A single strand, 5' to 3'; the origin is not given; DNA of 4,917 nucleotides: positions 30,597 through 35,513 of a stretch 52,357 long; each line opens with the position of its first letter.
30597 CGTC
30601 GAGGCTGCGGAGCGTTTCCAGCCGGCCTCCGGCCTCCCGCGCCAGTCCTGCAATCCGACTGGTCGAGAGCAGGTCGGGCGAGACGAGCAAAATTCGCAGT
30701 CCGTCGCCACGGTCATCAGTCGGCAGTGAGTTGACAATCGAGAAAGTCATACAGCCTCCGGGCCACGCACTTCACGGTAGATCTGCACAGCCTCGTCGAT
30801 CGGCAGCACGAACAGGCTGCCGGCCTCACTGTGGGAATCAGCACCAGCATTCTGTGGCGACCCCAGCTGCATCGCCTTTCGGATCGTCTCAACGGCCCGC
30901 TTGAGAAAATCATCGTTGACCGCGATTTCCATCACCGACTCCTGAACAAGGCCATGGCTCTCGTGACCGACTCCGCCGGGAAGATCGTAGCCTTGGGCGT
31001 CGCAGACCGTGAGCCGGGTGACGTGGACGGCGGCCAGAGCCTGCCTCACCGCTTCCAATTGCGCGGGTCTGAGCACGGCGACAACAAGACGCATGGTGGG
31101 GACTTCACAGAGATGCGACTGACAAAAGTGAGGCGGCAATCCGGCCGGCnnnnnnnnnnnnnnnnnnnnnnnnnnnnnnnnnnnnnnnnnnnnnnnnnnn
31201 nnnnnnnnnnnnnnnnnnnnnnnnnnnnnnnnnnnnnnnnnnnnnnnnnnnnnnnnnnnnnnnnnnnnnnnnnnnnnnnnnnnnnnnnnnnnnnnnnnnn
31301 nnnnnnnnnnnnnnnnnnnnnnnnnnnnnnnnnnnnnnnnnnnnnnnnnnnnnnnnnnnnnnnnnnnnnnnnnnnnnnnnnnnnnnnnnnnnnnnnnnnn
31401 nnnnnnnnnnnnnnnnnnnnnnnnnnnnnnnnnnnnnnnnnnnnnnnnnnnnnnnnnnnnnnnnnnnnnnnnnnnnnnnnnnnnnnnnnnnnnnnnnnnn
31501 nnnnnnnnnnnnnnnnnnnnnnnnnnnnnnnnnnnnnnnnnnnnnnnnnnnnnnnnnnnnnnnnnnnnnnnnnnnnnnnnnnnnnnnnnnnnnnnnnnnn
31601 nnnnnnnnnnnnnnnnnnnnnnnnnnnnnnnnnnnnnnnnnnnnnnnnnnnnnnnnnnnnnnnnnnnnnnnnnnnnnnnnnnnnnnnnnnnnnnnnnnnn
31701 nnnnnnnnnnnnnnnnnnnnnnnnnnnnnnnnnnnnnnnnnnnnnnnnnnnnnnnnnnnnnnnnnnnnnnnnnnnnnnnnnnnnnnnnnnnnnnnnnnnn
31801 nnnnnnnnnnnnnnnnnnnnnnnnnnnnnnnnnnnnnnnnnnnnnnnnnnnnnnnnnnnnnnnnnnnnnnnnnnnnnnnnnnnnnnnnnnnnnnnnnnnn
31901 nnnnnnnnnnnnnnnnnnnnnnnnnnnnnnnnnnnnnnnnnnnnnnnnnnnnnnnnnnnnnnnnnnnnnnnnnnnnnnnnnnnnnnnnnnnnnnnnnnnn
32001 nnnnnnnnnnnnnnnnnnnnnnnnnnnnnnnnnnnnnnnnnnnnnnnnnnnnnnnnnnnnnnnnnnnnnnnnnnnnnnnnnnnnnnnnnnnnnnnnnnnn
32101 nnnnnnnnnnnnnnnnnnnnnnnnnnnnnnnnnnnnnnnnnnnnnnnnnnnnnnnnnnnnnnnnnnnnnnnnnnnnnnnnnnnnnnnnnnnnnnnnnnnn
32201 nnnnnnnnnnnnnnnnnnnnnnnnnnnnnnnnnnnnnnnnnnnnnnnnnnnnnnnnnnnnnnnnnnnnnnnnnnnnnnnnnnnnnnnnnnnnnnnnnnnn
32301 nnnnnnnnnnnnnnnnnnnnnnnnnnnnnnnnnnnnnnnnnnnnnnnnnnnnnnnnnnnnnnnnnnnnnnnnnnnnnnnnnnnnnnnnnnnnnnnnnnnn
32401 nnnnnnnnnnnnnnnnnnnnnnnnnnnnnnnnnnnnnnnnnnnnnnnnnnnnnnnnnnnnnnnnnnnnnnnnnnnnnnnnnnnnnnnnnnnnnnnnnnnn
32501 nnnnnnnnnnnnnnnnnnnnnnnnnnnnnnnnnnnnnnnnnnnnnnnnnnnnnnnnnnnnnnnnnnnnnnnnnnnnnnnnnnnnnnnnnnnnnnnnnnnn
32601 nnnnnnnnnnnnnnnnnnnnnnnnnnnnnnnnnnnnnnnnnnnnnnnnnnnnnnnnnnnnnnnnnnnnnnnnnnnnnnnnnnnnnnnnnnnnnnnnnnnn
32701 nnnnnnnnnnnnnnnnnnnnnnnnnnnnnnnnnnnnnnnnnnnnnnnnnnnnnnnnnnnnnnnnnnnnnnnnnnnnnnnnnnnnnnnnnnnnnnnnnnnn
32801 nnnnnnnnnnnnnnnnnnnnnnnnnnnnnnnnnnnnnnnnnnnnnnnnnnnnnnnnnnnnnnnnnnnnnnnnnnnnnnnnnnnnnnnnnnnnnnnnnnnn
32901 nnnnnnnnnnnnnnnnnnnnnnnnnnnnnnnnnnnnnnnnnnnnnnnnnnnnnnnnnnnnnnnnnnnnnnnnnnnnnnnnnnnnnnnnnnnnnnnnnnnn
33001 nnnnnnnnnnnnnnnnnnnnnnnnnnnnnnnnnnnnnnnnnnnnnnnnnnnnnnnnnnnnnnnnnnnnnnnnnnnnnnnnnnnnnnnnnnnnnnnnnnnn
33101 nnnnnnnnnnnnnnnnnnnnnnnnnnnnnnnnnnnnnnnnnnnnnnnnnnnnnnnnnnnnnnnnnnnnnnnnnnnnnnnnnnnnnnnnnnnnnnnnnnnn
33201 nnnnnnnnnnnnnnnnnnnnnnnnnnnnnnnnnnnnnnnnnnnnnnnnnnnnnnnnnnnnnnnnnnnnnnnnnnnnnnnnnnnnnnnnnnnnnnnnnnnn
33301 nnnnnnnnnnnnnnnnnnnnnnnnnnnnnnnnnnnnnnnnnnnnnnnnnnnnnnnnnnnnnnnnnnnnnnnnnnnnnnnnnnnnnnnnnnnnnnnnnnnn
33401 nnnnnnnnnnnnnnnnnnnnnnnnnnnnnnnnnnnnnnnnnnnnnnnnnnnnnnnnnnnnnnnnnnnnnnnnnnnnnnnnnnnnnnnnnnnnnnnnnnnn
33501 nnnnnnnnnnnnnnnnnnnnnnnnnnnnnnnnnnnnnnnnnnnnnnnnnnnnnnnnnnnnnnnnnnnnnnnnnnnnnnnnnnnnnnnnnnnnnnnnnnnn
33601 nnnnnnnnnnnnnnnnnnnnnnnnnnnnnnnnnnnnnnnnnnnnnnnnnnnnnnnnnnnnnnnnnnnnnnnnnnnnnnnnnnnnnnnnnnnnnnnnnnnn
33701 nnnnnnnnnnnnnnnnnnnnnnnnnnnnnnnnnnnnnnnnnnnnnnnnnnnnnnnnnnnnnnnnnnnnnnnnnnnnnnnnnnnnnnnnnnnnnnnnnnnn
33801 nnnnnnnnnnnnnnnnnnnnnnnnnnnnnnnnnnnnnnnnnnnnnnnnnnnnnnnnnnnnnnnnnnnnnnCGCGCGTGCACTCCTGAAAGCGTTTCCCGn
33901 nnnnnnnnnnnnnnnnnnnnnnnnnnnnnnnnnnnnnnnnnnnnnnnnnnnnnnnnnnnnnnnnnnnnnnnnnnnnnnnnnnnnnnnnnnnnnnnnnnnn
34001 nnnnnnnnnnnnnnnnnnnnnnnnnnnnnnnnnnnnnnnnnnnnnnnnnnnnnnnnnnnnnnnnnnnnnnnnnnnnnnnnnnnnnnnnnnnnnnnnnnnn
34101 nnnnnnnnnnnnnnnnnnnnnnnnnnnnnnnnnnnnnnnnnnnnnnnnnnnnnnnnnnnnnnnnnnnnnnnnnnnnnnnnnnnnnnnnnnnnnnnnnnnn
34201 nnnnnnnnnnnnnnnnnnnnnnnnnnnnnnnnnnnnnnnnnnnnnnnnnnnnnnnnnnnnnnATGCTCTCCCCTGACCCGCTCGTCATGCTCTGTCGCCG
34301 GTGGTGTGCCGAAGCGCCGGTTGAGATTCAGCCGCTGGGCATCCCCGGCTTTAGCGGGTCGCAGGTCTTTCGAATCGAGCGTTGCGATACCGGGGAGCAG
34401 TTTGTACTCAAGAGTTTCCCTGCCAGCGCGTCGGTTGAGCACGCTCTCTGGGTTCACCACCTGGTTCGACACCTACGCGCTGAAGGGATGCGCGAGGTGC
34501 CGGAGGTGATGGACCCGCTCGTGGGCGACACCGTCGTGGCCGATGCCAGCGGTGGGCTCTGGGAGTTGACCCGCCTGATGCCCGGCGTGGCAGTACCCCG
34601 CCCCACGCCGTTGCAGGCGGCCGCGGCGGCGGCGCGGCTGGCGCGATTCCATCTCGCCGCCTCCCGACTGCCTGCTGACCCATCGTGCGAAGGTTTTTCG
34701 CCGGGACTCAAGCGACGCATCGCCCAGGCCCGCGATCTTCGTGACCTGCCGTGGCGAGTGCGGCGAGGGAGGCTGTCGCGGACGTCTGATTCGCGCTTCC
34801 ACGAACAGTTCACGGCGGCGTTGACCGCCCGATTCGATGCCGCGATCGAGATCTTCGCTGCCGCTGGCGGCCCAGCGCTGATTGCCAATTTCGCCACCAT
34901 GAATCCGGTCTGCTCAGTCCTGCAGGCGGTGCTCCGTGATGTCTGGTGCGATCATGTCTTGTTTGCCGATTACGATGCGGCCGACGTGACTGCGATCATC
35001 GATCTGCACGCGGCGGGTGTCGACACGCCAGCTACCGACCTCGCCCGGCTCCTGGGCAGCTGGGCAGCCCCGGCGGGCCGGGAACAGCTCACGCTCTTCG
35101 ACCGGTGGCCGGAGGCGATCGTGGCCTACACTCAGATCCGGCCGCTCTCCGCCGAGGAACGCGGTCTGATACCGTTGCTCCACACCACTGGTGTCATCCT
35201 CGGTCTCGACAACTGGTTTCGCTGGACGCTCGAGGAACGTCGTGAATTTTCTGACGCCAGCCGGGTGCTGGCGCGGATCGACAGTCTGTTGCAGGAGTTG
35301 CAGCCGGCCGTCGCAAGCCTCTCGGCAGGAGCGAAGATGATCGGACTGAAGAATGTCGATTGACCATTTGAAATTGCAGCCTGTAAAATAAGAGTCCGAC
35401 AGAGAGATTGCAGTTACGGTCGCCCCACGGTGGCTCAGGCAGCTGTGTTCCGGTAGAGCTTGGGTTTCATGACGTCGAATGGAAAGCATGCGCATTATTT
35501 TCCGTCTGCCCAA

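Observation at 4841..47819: Strongly polarised REP-like hairpin family marking strand-switch junctions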

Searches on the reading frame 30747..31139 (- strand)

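Call 14: search_protein_families(library=pfam, proteins=[window:30747-31139:-])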
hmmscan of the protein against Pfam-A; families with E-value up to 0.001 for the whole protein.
window:30747-31139:- (130 aa): 1 family
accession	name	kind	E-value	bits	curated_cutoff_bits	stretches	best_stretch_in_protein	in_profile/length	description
PF00543.27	P-II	-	3.7e-12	46.9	25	1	16-121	1-99/102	Nitrogen regulatory protein P-II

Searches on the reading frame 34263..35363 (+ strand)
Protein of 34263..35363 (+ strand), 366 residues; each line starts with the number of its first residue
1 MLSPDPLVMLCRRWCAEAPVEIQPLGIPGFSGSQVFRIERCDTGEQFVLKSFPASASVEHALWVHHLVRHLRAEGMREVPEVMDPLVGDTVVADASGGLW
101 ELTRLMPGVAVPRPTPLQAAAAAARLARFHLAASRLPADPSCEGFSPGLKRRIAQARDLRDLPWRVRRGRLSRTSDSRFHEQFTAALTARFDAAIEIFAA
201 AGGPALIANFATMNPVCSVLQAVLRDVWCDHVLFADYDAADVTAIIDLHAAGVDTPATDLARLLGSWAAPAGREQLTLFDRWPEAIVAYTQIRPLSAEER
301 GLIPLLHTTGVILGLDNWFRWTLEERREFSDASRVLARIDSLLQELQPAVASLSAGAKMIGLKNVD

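Call 14: search_protein_families(library=pfam, proteins=[window:34263-35363:+])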
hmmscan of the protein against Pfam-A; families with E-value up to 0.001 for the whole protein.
window:34263-35363:+ (366 aa): 2 families
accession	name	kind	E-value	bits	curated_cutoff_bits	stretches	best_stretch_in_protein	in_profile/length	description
PF01636.29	APH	-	1.1e-13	51.9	23.2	1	34-294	12-238/239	Phosphotransferase enzyme family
PF07914.17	DUF1679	-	0.00021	20.7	24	1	179-273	225-323/414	Uncharacterized oxidoreductase dhs-27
